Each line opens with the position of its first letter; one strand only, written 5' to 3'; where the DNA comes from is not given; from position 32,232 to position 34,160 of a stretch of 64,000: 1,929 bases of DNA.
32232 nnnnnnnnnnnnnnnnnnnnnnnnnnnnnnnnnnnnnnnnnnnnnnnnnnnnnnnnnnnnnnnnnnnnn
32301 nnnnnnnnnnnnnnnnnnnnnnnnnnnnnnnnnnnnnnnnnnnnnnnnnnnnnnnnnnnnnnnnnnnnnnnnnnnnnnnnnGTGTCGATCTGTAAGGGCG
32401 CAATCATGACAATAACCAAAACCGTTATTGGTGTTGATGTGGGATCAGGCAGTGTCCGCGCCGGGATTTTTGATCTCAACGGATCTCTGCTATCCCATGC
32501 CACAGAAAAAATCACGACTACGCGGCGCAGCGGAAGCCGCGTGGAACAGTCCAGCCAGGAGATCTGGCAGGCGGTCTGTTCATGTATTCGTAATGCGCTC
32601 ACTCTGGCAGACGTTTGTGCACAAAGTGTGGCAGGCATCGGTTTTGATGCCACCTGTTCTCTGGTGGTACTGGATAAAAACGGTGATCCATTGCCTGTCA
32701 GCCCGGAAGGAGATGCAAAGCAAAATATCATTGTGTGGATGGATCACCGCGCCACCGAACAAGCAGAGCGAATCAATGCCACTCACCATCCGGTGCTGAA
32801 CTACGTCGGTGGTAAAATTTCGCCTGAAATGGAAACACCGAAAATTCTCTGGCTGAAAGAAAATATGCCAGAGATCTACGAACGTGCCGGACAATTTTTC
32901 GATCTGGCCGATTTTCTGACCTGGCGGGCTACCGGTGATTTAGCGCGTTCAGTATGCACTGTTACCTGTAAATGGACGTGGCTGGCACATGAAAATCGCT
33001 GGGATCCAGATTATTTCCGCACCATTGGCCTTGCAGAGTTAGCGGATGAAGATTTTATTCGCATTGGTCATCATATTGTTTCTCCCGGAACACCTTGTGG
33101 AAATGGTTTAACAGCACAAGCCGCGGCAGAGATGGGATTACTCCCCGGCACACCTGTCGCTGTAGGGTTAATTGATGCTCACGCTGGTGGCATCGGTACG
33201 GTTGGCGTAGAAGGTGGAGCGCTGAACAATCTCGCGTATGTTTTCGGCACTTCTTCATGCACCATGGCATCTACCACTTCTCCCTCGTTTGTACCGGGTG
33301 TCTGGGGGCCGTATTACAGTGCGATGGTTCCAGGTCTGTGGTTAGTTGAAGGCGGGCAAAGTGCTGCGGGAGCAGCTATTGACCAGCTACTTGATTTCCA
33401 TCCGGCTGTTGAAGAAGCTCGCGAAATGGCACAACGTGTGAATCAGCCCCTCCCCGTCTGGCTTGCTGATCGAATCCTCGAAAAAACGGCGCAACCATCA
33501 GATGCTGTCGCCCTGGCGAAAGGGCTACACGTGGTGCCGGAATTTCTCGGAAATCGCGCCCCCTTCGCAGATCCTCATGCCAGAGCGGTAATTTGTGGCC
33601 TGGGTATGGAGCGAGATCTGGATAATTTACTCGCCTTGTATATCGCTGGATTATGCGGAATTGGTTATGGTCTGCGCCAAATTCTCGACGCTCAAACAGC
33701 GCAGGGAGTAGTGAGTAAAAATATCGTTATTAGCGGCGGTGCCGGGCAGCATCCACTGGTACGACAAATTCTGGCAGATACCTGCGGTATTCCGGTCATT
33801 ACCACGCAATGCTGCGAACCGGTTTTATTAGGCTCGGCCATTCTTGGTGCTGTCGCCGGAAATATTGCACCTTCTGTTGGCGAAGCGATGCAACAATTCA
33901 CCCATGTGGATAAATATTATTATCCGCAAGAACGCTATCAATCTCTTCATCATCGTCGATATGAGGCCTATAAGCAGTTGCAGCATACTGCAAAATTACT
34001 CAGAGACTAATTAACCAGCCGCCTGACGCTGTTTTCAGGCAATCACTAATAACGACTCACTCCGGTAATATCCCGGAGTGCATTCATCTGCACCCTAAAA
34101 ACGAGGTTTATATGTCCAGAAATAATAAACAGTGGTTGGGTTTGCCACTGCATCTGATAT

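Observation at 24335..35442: An ~11 kb D-arabinitol/ribitol island sits where K-12 has the gat operon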

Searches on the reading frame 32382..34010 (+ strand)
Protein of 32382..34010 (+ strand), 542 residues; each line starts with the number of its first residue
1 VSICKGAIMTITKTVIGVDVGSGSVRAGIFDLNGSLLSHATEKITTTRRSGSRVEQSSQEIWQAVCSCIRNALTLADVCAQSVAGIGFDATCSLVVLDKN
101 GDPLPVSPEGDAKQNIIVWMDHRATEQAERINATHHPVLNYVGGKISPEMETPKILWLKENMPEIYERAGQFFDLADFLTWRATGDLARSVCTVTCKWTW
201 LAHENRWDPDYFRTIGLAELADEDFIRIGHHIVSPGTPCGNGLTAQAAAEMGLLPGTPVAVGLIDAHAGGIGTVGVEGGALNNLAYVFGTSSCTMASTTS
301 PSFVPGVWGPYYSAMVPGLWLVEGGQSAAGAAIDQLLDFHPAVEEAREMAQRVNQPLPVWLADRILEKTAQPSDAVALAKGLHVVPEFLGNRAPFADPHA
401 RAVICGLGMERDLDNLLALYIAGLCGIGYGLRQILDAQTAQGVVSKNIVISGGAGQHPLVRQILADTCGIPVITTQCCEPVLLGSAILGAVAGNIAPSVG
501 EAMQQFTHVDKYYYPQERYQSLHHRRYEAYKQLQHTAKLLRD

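Call 3: search_protein_families(proteins=[window:32382-34010:+], library=ncbifam)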
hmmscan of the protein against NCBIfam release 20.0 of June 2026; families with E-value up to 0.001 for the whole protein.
window:32382-34010:+ (542 aa): 12 families
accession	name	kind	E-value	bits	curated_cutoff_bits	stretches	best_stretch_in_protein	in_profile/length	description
TIGR01315.1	5C_CHO_kinase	subfamily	5.6e-277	919.7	408.7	1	14-541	1-541/541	FGGY family pentulose kinase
NF003154.0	PRK04123.1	equivalog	4.9e-77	259.9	428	1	13-536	4-536/554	ribulokinase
TIGR01234.1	L-ribulokinase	equivalog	3.3e-59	201.1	583.25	1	14-537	2-530/536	ribulokinase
TIGR01312.1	XylB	equivalog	1.8e-49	168.6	380.25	1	16-533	1-479/481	xylulokinase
NF008187.0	PRK10939.1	equivalog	5.1e-35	121.1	528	2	13-278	4-257/521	autoinducer-2 kinase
TIGR01311.1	glycerol_kin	equivalog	7.8e-32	110.2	590.35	2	373-531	332-487/496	glycerol kinase GlpK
NF000756.0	PRK00047.1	subfamily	4.4e-27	94.5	498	2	12-188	4-179/502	glycerol kinase GlpK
TIGR01314.1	gntK_FGGY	equivalog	7.1e-27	94.1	648.55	1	15-495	2-453/505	gluconokinase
NF011601.0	PRK15027.1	equivalog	1.1e-26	93.4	912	2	16-293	3-258/484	xylulokinase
TIGR02628.1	fuculo_kin_coli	equivalog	1.1e-15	57.6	470.9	2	15-298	3-268/465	L-fuculokinase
NF007925.0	PRK10640.1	equivalog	1.2e-05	23.9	639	0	13-220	4-205/489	rhamnulokinase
TIGR02627.1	rhamnulo_kin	equivalog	0.00014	20.6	527.95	0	442-484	385-426/454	rhamnulokinase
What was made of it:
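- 32406..34010 (+): rbtK, D-ribulokinase (FGGY pentulose kinase). TIGR01315 919.7 bits against 408.7 (call 3)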
